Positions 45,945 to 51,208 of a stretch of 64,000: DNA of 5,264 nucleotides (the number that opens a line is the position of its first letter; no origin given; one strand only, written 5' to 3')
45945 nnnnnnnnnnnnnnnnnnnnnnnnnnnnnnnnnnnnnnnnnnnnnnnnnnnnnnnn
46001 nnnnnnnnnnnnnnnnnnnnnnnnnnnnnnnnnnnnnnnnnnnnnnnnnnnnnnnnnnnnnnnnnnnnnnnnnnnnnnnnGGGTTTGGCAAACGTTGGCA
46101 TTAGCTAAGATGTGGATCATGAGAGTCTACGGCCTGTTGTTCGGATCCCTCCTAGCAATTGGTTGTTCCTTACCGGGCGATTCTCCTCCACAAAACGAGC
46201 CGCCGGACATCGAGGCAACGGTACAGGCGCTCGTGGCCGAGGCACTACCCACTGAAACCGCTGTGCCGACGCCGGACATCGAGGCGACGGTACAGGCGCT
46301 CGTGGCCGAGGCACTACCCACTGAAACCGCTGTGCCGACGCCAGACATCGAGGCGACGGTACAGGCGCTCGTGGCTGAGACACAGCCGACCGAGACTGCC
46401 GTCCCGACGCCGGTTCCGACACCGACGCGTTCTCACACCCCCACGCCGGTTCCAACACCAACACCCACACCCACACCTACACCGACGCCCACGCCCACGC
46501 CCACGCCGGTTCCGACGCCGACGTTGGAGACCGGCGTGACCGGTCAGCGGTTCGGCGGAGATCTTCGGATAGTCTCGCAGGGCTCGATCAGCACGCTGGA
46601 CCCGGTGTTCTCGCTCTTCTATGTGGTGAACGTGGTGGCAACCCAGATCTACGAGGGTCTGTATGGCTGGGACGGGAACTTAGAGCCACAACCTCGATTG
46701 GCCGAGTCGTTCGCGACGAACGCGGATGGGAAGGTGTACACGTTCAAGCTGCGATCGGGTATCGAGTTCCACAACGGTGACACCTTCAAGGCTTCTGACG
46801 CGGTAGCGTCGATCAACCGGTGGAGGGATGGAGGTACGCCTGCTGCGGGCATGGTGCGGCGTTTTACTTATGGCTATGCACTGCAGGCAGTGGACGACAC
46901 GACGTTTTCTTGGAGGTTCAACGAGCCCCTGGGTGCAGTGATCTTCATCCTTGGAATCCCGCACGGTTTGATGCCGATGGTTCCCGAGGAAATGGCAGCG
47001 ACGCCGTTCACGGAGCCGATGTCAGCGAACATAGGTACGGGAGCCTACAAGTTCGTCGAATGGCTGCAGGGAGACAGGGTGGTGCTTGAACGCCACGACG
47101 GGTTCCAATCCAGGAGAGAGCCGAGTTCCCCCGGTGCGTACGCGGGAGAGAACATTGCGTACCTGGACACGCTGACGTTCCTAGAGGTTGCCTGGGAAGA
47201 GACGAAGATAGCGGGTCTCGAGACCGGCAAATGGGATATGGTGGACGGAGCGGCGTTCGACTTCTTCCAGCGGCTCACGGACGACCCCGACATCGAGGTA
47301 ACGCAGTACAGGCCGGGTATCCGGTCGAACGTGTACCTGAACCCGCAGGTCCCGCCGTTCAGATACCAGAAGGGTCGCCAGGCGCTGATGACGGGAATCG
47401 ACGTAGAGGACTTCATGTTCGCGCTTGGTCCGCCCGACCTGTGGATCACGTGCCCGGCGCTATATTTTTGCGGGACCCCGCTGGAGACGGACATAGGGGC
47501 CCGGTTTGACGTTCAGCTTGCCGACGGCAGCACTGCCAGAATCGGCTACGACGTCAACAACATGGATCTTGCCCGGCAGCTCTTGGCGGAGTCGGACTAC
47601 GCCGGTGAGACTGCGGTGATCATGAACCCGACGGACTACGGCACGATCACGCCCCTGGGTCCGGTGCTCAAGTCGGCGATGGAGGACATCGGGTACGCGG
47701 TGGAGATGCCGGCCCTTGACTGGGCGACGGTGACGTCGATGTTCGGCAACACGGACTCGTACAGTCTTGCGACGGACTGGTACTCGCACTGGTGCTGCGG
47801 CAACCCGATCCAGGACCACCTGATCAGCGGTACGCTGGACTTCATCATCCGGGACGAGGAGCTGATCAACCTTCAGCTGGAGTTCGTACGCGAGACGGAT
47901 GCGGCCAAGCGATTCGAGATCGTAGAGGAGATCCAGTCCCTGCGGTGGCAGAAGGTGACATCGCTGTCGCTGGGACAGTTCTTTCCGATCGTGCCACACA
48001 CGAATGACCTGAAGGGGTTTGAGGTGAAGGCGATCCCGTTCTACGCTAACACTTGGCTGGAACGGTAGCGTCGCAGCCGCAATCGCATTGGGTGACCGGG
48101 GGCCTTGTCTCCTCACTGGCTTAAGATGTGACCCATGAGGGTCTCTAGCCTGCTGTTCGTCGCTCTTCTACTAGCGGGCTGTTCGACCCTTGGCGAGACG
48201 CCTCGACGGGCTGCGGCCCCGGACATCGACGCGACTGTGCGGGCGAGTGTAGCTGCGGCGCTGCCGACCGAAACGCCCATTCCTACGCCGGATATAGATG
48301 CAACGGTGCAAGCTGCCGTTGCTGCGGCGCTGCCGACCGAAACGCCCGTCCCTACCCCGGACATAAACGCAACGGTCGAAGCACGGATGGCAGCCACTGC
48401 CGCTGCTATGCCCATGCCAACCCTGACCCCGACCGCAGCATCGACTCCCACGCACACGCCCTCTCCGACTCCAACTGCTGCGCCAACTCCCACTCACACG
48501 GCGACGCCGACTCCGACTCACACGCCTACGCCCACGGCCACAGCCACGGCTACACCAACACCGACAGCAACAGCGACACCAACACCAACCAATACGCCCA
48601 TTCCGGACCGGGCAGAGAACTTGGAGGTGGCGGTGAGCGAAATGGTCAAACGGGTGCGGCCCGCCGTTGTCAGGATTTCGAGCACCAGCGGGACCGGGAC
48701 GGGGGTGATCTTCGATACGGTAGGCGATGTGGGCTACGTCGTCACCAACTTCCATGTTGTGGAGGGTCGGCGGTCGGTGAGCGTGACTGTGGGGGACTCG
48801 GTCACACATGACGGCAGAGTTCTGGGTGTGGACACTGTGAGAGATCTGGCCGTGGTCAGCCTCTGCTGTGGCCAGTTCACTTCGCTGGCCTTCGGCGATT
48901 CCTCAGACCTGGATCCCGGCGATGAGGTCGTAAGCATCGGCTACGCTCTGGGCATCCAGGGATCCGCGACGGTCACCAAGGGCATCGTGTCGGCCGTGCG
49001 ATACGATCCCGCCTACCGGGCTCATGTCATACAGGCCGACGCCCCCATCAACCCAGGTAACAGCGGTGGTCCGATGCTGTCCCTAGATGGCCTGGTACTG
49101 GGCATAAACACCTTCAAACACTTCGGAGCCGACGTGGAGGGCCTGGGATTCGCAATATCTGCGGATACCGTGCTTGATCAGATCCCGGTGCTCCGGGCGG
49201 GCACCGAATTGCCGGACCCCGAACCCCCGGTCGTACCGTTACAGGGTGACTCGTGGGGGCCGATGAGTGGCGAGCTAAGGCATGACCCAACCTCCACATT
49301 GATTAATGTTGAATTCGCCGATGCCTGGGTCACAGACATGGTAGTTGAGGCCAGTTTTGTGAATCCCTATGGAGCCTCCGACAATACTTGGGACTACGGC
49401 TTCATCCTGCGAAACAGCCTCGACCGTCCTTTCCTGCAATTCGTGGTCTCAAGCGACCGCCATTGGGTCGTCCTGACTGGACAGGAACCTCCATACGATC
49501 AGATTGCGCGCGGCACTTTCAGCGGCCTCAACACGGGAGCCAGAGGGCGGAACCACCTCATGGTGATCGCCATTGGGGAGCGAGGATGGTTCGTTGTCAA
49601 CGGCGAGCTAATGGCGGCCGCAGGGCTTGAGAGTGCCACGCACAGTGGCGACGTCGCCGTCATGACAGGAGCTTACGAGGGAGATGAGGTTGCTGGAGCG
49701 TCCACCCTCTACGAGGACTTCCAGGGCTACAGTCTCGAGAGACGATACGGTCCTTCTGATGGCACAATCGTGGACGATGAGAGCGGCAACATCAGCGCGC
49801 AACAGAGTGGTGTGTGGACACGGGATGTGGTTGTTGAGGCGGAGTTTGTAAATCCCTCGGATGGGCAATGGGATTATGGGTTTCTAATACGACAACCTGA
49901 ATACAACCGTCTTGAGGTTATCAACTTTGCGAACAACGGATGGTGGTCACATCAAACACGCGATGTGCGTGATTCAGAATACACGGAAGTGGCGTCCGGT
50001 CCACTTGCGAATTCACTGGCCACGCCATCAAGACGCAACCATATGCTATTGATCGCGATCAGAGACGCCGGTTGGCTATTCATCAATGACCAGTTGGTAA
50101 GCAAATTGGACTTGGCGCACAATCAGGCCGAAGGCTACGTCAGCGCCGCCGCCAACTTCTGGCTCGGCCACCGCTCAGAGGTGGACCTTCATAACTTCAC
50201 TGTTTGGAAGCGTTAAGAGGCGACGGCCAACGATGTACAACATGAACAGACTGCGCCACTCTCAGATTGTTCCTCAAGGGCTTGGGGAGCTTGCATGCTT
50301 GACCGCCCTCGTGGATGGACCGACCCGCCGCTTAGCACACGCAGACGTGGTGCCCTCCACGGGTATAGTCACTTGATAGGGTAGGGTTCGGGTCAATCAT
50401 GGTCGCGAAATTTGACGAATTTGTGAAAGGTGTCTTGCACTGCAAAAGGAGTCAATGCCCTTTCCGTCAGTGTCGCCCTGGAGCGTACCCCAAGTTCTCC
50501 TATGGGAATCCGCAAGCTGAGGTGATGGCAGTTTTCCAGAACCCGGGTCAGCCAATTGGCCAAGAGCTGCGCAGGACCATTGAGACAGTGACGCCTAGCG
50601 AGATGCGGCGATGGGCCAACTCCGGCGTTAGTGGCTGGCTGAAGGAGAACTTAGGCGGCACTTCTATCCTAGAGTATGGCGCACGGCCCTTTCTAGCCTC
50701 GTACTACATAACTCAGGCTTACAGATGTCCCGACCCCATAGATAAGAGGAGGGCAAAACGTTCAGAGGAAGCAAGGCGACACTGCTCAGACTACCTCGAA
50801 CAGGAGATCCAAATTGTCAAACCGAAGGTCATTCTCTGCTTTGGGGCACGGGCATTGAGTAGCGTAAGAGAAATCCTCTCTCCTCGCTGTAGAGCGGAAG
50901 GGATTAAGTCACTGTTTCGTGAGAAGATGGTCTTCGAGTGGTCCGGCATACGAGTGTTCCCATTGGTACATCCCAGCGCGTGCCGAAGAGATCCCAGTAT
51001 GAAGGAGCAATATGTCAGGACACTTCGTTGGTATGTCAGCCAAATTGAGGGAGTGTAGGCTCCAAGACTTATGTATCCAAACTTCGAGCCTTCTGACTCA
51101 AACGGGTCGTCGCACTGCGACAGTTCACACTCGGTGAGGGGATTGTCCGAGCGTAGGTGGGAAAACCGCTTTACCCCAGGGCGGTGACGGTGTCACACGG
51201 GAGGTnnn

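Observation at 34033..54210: Shared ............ operator links the immunity switch to backbone promoters 20 kb away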

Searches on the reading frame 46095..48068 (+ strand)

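Call 11: search_protein_families(library=pfam, proteins=[window:46095-48068:+], max_evalue=0.01)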
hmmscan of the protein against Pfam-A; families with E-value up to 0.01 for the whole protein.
window:46095-48068:+ (657 aa): 1 family
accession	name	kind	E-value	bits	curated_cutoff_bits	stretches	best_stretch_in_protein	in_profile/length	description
PF00496.27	SBP_bac_5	-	8.3e-46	157.2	32.4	1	197-553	1-339/368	Bacterial extracellular solute-binding proteins, family 5 Middle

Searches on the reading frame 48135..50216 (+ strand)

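Call 11: search_protein_families(library=pfam, proteins=[window:48135-50216:+], max_evalue=0.01)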
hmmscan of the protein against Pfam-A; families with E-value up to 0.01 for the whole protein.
window:48135-50216:+ (693 aa): 2 families
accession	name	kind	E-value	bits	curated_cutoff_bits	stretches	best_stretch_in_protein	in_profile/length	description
PF13365.12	Trypsin_2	-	2.2e-25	90.5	27.6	1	188-324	1-144/144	Trypsin-like peptidase domain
PF00089.32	Trypsin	-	8.4e-11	42.5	20.6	1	172-348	9-218/220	Trypsin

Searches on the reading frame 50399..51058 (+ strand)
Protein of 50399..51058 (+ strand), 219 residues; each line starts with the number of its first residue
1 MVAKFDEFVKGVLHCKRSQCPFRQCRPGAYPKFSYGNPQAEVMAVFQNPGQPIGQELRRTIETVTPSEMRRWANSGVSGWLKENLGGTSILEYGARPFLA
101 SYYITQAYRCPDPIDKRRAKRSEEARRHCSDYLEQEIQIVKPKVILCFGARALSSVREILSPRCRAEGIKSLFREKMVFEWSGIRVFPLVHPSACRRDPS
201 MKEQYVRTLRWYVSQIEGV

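Call 12: search_protein_families(library=pfam, proteins=[window:50399-51058:+], max_evalue=0.01)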
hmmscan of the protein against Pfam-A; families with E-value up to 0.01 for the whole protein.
window:50399-51058:+ (219 aa): 1 family
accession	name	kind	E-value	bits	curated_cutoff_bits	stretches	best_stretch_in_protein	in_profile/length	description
PF03167.25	UDG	-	2e-14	54.3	24.3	1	33-205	1-136/141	Uracil DNA glycosylase superfamily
